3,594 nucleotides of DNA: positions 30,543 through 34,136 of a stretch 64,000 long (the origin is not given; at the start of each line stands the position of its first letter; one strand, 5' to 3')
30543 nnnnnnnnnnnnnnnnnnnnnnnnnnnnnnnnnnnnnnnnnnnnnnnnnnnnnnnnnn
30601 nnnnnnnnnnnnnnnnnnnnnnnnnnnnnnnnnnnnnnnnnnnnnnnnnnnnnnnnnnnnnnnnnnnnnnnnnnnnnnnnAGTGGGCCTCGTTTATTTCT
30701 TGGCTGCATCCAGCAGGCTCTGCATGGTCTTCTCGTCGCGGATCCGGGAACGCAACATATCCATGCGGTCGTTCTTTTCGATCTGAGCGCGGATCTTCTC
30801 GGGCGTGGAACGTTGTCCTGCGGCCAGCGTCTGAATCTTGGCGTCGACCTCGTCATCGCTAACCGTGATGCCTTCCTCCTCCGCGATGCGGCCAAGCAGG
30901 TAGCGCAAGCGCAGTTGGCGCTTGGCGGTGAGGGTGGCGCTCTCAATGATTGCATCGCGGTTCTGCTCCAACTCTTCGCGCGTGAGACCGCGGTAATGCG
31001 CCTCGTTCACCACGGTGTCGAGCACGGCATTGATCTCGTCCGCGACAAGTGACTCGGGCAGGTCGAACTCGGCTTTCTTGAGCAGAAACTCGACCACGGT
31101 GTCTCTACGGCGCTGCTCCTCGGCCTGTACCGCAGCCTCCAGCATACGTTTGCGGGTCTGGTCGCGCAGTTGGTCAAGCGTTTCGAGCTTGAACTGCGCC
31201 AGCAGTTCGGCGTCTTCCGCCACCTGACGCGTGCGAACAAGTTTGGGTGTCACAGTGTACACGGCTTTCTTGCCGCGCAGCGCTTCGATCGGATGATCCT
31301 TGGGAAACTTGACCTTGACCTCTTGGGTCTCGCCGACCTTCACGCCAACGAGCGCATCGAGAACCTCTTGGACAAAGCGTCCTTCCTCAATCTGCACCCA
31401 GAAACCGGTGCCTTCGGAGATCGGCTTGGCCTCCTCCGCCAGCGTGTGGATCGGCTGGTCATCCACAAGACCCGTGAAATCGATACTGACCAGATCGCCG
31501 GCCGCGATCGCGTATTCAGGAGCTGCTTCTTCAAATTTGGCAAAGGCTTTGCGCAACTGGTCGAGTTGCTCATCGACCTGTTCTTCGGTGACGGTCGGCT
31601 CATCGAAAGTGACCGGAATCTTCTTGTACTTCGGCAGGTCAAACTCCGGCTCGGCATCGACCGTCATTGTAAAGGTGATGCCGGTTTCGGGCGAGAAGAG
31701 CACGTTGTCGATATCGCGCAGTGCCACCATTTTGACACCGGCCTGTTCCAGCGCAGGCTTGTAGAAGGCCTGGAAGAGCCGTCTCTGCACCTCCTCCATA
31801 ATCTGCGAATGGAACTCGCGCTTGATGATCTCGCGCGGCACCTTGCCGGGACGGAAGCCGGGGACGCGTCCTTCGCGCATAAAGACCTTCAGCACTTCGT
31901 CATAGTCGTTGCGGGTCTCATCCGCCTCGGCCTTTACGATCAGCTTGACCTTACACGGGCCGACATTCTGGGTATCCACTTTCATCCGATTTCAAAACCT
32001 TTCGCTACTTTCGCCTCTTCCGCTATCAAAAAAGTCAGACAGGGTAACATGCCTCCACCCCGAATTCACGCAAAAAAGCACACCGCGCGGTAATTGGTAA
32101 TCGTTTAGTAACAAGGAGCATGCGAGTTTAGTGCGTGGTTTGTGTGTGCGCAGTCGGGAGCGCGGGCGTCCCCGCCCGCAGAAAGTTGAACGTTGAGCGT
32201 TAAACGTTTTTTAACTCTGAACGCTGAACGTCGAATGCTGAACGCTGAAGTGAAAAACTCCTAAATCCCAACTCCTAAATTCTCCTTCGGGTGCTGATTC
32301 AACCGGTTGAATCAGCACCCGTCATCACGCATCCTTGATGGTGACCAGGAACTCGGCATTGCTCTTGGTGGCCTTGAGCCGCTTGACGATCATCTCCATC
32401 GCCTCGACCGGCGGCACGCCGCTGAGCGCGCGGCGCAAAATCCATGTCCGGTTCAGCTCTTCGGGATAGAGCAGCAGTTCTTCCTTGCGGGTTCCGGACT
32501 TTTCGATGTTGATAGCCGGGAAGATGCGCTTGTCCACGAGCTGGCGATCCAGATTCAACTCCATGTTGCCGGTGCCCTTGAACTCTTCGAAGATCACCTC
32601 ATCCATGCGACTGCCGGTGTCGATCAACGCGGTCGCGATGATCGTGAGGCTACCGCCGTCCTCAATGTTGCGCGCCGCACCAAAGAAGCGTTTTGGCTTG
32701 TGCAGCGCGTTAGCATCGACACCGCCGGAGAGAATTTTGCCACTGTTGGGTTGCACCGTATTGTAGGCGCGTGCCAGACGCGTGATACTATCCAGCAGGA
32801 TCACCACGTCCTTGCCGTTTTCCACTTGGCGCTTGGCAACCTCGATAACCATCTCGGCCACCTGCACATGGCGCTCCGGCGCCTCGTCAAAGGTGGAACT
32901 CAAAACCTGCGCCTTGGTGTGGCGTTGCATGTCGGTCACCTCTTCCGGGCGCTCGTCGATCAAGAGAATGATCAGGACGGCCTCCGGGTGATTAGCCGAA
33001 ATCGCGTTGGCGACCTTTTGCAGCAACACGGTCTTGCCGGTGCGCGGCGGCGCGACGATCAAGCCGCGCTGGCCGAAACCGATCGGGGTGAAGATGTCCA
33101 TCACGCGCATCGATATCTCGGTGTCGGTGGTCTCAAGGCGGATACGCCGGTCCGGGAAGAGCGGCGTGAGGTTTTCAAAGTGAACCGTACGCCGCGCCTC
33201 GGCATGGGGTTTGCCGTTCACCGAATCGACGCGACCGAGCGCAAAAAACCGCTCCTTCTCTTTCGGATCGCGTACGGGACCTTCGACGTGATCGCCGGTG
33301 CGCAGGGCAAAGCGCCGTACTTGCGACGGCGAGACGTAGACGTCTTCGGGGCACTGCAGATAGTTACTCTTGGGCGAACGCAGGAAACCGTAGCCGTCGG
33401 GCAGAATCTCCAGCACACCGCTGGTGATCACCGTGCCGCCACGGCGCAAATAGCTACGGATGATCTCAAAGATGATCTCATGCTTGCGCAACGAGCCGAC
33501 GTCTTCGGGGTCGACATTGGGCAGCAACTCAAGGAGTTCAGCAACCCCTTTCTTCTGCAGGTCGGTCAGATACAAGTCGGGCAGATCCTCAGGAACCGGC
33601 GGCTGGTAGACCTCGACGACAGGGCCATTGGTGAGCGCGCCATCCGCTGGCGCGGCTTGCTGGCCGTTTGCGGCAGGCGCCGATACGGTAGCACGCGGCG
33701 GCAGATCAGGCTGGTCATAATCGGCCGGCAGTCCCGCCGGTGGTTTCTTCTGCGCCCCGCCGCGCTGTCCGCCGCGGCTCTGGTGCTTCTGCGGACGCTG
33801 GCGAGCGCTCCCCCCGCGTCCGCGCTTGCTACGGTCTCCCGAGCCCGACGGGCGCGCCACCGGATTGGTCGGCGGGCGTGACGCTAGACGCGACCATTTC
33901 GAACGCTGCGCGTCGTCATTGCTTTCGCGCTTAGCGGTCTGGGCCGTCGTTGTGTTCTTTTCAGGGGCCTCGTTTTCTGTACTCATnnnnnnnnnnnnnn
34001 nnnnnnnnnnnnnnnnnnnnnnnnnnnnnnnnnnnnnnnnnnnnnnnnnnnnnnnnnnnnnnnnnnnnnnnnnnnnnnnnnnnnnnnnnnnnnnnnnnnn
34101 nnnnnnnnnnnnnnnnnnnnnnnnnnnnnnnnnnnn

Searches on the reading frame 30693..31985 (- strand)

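Call 33: search_protein_families(library=pfam, proteins=[window:30693-31985:-], max_evalue=0.001)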
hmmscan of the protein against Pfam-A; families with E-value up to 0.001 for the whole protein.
window:30693-31985:- (430 aa): 4 families
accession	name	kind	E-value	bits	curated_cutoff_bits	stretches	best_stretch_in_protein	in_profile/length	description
PF05697.18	Trigger_N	-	1.2e-33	116.9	22.2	1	1-144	1-144/144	Bacterial trigger factor protein (TF)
PF05698.19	Trigger_C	-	9.9e-26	91.2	22.7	1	269-425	1-161/162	Bacterial trigger factor protein (TF) C-terminus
PF00254.34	FKBP_C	-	6.2e-06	26.9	21.1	1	160-243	5-89/94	FKBP-type peptidyl-prolyl cis-trans isomerase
PF09312.16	SurA_N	-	0.00096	19.8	30.8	0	357-422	49-115/118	SurA N-terminal domain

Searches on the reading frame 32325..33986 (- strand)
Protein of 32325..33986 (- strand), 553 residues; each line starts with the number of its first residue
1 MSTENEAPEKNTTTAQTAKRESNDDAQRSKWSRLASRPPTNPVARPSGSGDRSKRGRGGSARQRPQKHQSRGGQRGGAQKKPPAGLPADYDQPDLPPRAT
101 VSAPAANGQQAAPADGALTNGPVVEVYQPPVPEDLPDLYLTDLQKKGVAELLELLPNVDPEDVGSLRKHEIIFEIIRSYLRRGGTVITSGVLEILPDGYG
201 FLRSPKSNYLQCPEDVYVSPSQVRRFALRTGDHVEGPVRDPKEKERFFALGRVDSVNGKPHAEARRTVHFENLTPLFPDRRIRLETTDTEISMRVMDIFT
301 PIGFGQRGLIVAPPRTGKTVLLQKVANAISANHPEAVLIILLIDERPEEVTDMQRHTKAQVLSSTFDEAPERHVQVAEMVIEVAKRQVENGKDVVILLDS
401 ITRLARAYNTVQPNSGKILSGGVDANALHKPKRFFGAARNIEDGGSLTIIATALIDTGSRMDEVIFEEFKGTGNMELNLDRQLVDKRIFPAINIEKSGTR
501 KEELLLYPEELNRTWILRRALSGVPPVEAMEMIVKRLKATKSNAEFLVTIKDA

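Call 33: search_protein_families(library=pfam, proteins=[window:32325-33986:-], max_evalue=0.001)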
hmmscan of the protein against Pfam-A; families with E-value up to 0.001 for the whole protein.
window:32325-33986:- (553 aa): 2 families
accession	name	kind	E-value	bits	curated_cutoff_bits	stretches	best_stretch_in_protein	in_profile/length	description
PF07497.18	Rho_RNA_bind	-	1.3e-31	108.7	27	1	189-260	2-71/73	Rho termination factor, RNA-binding domain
PF00006.31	ATP-synt_ab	-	1.9e-26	93.5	29.5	1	293-497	2-211/213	ATP synthase alpha/beta family, nucleotide-binding domain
